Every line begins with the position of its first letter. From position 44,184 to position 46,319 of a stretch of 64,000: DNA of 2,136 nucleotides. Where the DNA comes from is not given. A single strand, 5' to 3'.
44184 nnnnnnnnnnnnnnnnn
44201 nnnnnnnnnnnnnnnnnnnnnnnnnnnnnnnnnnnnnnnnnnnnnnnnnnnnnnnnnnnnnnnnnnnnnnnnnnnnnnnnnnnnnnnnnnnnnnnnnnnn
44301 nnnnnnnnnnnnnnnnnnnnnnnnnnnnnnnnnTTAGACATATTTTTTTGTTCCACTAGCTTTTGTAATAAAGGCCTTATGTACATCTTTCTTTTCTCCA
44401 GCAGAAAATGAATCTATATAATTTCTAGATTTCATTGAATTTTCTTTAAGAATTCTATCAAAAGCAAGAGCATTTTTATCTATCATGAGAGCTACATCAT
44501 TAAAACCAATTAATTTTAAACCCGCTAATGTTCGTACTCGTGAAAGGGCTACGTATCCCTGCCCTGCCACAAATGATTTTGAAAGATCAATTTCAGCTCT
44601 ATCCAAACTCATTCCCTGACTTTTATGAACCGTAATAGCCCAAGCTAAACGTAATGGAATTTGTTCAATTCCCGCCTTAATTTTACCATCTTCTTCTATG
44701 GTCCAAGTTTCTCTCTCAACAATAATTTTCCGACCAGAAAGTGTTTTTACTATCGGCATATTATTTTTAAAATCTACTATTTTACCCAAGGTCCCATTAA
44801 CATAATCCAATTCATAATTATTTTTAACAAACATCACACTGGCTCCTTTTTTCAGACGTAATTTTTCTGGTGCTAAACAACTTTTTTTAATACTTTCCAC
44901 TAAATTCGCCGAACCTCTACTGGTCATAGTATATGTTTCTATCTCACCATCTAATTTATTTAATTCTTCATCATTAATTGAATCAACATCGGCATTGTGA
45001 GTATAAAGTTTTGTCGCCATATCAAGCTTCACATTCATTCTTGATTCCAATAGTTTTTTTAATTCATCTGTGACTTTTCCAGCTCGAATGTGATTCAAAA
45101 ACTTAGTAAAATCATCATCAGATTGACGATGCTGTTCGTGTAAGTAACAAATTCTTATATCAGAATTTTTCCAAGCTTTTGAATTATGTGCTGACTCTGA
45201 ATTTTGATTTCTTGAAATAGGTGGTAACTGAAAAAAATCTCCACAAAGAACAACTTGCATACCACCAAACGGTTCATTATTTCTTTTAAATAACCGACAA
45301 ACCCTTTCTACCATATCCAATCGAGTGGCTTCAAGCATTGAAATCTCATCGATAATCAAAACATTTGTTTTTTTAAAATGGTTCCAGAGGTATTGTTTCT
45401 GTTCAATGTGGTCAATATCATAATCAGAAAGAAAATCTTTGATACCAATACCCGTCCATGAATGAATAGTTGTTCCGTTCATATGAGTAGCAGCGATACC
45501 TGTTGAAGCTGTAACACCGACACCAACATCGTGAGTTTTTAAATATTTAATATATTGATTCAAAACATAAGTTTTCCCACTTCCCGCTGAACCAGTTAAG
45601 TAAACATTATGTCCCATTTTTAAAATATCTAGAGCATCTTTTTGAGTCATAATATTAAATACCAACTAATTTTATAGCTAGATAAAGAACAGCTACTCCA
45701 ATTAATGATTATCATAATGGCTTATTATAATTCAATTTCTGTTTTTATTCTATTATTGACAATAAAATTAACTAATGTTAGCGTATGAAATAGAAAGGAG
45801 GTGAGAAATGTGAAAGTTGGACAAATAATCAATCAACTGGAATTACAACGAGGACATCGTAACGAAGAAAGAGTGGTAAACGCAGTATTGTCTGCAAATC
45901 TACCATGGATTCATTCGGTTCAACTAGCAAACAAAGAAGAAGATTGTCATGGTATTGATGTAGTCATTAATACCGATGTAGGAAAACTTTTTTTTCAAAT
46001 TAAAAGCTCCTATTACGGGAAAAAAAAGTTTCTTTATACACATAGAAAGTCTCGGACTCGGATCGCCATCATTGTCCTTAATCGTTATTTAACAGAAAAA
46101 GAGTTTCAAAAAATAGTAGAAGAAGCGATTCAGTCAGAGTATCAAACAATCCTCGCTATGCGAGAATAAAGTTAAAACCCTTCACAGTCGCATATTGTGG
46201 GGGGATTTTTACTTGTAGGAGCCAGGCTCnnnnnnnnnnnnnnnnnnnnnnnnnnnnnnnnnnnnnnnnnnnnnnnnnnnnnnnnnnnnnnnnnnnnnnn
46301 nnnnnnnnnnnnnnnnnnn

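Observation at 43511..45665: Pif1-family helicase translationally coupled to a Cas4/Dna2-type iron-sulfur PD-(D/E)xK nuclease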

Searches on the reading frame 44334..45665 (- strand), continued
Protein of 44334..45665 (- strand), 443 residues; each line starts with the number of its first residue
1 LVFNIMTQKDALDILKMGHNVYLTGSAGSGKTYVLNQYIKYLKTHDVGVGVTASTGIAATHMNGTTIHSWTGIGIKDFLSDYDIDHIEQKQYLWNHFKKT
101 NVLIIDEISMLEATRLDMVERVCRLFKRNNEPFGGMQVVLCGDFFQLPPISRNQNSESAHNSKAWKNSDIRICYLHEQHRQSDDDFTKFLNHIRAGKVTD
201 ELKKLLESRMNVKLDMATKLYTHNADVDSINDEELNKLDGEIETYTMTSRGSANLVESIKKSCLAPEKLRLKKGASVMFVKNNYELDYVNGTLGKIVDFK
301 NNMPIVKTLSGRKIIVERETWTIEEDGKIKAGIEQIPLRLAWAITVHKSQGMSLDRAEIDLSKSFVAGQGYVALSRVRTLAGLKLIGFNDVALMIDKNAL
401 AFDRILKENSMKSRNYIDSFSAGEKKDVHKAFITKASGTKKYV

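Call 22: find_encoding_contigs(protein=P0124, flank=6000, max_places=3)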
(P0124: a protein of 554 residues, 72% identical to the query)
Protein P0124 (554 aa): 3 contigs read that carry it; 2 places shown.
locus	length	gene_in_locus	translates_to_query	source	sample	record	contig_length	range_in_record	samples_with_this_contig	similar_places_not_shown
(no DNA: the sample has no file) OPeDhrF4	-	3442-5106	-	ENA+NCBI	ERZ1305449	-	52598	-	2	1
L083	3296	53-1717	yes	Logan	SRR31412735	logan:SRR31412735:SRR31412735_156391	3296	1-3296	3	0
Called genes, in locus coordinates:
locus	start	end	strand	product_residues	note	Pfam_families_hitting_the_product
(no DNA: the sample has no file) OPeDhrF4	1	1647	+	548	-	PF01653:DNA_ligase_aden, PF03120:OB_DNA_ligase, PF14520:HHH_5 (faint), PF12826:HHH_2, PF00533:BRCT, PF12738:PTCB-BRCT (weak)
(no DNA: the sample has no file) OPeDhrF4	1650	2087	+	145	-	PF16798:DUF5069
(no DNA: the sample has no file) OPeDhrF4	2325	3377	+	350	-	PF00438:S-AdoMet_synt_N, PF02772:S-AdoMet_synt_M, PF02773:S-AdoMet_synt_C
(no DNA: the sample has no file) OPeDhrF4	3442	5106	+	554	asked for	PF01443:Viral_helicase1 (faint), PF05970:PIF1, PF13245:AAA_19, PF13401:AAA_22 (faint), PF13604:AAA_30, PF21530:Pif1_2B_dom, PF14493:HTH_40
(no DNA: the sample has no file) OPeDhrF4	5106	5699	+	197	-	PF10755:DUF2585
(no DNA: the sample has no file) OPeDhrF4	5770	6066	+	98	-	PF01863:YgjP-like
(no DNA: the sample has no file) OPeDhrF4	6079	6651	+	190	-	PF03193:RsgA_GTPase (faint), PF00009:GTP_EFTU (faint), PF02421:FeoB_N, PF01926:MMR_HSR1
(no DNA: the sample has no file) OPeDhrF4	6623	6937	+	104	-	-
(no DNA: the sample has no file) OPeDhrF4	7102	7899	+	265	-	PF12705:PDDEXK_1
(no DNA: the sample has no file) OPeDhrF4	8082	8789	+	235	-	PF00702:Hydrolase (weak), PF12710:HAD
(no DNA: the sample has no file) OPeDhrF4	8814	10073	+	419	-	PF09335:VTT_dom, PF01569:PAP2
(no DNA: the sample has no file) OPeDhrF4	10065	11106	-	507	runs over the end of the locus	PF01676:Metalloenzyme, PF06415:iPGM_N, PF01663:Phosphodiest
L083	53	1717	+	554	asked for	PF01443:Viral_helicase1 (faint), PF05970:PIF1, PF13245:AAA_19, PF13401:AAA_22 (faint), PF13604:AAA_30, PF21530:Pif1_2B_dom, PF14493:HTH_40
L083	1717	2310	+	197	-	PF10755:DUF2585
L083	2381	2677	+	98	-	PF01863:YgjP-like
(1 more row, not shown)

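Call 44: find_related_loci(query=A2, collection=metagenome_contigs, flank=8000)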
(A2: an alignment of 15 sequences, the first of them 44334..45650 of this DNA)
Query A2 (438 aa) in metagenome_contigs; peptide patterns used: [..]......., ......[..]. (x = any residue, [..] = any of these).
600 stretches matched a pattern (row limit reached: there are more); 594 encode a relative of the query (tblastn E <= 1e-3); the best 80 are kept; 80 distinct loci.
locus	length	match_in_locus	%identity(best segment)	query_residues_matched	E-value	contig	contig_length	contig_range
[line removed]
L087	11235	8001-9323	57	1-433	2e-165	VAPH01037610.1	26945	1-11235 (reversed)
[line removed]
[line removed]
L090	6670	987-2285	57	1-428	1e-164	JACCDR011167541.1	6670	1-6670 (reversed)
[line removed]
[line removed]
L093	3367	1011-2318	57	1-434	3e-167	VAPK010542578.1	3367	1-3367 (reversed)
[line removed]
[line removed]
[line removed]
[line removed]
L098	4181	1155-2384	57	1-405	3e-157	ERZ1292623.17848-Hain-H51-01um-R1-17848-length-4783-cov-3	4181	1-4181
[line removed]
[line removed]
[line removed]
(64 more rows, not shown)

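Call 77: search_protein_families(library=pfam, proteins=[L149:4198-6225:+, L081:7598-8758:+, L098:2521-2931:+, L149:7998-9665:+], max_evalue=0.001)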
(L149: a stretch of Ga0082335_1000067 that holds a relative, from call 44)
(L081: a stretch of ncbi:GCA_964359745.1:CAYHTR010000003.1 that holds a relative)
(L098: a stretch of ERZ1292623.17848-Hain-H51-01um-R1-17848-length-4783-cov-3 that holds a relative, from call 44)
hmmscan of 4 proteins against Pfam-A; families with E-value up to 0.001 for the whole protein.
L149:4198-6225:+ (675 aa): 1 family
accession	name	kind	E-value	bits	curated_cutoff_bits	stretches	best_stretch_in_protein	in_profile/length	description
PF11074.14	DUF2779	-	1.8e-34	119.1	23.3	1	471-603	2-126/126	Domain of unknown function(DUF2779)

L081:7598-8758:+ (386 aa): 0 families

L098:2521-2931:+ (136 aa): 0 families

L149:7998-9665:+ (555 aa): 8 families
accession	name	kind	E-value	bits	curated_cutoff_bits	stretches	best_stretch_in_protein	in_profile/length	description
PF05970.20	PIF1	-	5.6e-31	108.3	25.9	1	10-149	18-158/223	PIF1-like helicase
PF13245.12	AAA_19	-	2.2e-14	54.2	25.1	1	6-146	3-132/134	AAA domain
PF13604.12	AAA_30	-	8.9e-12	45.6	27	1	4-148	6-133/191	AAA domain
PF13401.12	AAA_22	-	3.6e-07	31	27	1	13-138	4-122/130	AAA domain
PF21530.3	Pif1_2B_dom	-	8.1e-07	29.1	23.9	1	279-319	6-47/47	DNA helicase Pif1, 2B domain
PF07728.20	AAA_5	-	9e-05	22.9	22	1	17-113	2-84/139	AAA domain (dynein-related subfamily)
PF13086.12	AAA_11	-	0.00017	21.9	27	0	10-39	13-42/257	AAA domain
PF18335.7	SH3_13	-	0.00029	21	41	1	291-323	26-58/65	ATP-dependent RecD-like DNA helicase SH3 domain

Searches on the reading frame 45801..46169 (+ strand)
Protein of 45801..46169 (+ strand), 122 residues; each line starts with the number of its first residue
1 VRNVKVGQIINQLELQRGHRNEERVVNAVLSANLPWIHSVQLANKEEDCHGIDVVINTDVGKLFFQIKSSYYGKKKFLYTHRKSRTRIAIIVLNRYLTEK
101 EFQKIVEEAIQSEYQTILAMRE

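Call 3: search_protein_families(library=pfam, proteins=[window:45801-46169:+], max_evalue=0.01)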
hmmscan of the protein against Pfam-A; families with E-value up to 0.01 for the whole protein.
window:45801-46169:+ (122 aa): 1 family
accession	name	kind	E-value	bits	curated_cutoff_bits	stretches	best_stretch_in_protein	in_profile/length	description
PF09568.16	RE_MjaI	-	0.008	16.5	22.7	0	38-78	107-144/164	MjaI restriction endonuclease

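Call 5: search_protein_families(library=ncbifam, proteins=[window:45801-46169:+], max_evalue=0.01)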
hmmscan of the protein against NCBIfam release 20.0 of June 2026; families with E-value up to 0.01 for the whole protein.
window:45801-46169:+ (122 aa): 0 families

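Call 6: search_protein_families(library=padloc, proteins=[window:45801-46169:+], max_evalue=0.01)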
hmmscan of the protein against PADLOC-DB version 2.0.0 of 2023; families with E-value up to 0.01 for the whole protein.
window:45801-46169:+ (122 aa): 0 families

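Call 7: search_protein_families(library=phrogs, proteins=[window:45801-46169:+], max_evalue=0.001)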
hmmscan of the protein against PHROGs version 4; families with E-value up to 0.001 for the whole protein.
window:45801-46169:+ (122 aa): 0 families

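Call 53: find_homologous_proteins(query=window:45801-46169:+, max_evalue=0.001)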
Query window:45801-46169:+ (122 aa): 1 proteins with E <= 0.001 among 5 candidates.
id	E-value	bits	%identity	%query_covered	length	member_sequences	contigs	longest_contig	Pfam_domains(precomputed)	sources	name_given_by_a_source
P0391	1.7e-70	252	99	98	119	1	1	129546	-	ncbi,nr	ncbi:MAG: hypothetical protein NUV47_00800 [Patescibacteria group bacterium]|nr:hypothetical protein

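Call 66: predict_structure(protein=window:45810-46169:+)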
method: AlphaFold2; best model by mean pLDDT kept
length: 119 residues; sequences in the alignment: 1
mean_pLDDT: 61.9   pTM: 0.58
mean pLDDT of the five models: 61.9, 49.9, 44.4, 37.8, 36.8
residues with pLDDT >= 90: 0; 70-90: 51; 50-70: 37; < 50: 31
segments of 3 or more residues with pLDDT < 50: 1-11, 44-46, 69-84
pLDDT, mean of each block of 10 residues (from residue 1): 40 57 74 76 56 77 57 39 50 70 76 71
secondary structure, 60 per line:
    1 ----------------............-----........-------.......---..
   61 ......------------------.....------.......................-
elements in order: H17-28 E34-41 E49-55 E59-66 E85-89 H96-118

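Call 68: fold_search(model_id=the predicted structure, library=pdb)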
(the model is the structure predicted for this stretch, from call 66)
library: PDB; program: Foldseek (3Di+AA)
matches with E <= 10: 632; with E <= 0.001: 0
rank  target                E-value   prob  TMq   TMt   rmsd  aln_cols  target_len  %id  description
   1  8gdw_AAA              2.3e-01  0.47  0.27  0.31   5.2        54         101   20  Crystal structure of Domain Related to Iron (DRI) from cyanobacteria (released 2024-03-13)
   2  9e4w_B                2.6e-01  0.35  0.32  0.38   8.7       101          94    7  Structure of Bacillus phage SPO1 anti-CBASS 4 (Acb4) in complex with 3'3'-cGAMP (released 2025-01-29)
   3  7lma_E                3.6e-01  0.16  0.22  0.18  12.4        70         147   11  Tetrahymena telomerase T3D2 structure at 3.3 Angstrom (released 2021-05-12)
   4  8zxq                  4.1e-01  0.47  0.28  0.33   4.4        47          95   17  Crystal structure of Ssr1698 in complex with heme b (released 2024-12-25)
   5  7uy5_E                4.1e-01  0.14  0.23  0.19  12.2        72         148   11  Tetrahymena telomerase with CST (released 2022-07-13)
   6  8gbk_G                4.3e-01  0.21  0.29  0.33   8.2       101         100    9  Dri1 hemoprotein variant H79A-R90A with a zinc-mirror heme site (released 2024-04-24)
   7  5bnc_A                4.3e-01  0.20  0.27  0.15   8.4        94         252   11  Structure of heme binding protein MSMEG_6519 from Mycobacterium smegmatis (released 2015-10-21)
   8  9e4w_T                4.6e-01  0.25  0.31  0.38   8.7       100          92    7  Structure of Bacillus phage SPO1 anti-CBASS 4 (Acb4) in complex with 3'3'-cGAMP (released 2025-01-29)
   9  8gbk_E                4.9e-01  0.18  0.28  0.33   8.0        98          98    9  Dri1 hemoprotein variant H79A-R90A with a zinc-mirror heme site (released 2024-04-24)
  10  4gl9_E                7.7e-01  0.14  0.23  0.23   7.1        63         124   17  Crystal structure of inhibitory protein SOCS3 in complex with JAK2 kinase domain and fragment of GP130 intracellular d (released 2013-03-06)
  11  4gl9_F                8.7e-01  0.14  0.23  0.22   7.1        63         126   17  Crystal structure of inhibitory protein SOCS3 in complex with JAK2 kinase domain and fragment of GP130 intracellular d (released 2013-03-06)
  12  2fkc_A                9.9e-01  0.06  0.26  0.15  19.1       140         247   14  Crystal Form I of Pre-Reactive Complex of Restriction Endonuclease HinP1I with Cognate DNA and Calcium Ion (released 2006-02-21)
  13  8gbk_A                1.1e+00  0.25  0.28  0.33   4.3        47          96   17  Dri1 hemoprotein variant H79A-R90A with a zinc-mirror heme site (released 2024-04-24)
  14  9vx6_P                1.1e+00  0.13  0.29  0.11   7.9        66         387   11  Helical structure of gRNA-tDNA SPARDA complex (released 2026-01-14)
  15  9f29_A                1.1e+00  0.13  0.18  0.06   3.9        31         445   16  Pyrococcus abyssi PolD in complex with Rpa2 winged-helix domain class 1 (composite map) (released 2024-12-04)
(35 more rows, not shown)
